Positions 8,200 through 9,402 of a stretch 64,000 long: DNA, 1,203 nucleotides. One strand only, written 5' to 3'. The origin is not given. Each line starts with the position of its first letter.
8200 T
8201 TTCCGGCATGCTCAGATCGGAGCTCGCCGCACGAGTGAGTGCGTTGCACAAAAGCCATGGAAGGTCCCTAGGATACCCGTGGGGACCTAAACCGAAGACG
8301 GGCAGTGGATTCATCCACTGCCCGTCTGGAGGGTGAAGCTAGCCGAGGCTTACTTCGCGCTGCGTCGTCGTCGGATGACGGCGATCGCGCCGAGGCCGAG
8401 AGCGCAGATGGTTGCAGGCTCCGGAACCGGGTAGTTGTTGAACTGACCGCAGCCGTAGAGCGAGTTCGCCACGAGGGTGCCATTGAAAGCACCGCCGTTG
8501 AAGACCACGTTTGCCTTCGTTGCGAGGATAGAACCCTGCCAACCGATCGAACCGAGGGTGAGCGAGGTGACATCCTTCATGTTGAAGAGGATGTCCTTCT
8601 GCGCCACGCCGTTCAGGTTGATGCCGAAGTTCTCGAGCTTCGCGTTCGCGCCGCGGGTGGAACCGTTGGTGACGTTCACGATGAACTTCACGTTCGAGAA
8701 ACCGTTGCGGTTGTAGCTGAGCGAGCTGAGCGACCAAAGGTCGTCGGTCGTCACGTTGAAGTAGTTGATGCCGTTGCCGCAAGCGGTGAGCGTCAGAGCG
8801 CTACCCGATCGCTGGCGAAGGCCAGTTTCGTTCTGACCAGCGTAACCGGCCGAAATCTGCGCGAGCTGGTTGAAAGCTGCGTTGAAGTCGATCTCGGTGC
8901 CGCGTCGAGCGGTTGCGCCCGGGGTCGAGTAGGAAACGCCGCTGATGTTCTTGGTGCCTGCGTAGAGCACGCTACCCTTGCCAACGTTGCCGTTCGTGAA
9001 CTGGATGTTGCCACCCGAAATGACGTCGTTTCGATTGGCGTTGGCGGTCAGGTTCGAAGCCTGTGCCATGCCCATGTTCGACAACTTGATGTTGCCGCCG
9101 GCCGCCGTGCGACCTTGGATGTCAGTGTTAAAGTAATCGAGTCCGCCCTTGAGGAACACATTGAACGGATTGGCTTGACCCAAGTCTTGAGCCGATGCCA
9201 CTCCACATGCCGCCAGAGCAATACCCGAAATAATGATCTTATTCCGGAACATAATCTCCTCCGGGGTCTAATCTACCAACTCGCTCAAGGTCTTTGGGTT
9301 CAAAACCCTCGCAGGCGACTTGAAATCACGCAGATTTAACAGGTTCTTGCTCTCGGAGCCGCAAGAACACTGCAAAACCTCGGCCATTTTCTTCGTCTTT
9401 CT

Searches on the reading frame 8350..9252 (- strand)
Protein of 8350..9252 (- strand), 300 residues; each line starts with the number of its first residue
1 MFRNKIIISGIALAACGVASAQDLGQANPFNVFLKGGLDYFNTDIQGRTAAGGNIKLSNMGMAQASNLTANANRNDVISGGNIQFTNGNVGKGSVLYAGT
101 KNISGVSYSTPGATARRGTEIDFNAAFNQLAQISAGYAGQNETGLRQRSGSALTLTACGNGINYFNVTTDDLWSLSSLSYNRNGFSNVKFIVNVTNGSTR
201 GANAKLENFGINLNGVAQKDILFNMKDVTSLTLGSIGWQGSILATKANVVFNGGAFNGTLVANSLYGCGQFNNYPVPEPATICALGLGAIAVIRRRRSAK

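Call 38: search_protein_families(library=pfam, proteins=[window:8350-9252:-], max_evalue=0.001)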
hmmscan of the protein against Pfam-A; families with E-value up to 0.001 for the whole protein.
window:8350-9252:- (300 aa): 2 families
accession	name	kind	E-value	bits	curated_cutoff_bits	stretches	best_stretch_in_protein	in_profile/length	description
PF20597.4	pAdhesive_15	-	4.4e-45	155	23.8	1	24-273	2-254/254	Putative Ice-binding-like adhesive domain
PF07589.16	PEP-CTERM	-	5.6e-06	26.7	20.7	1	275-297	1-24/24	PEP-CTERM motif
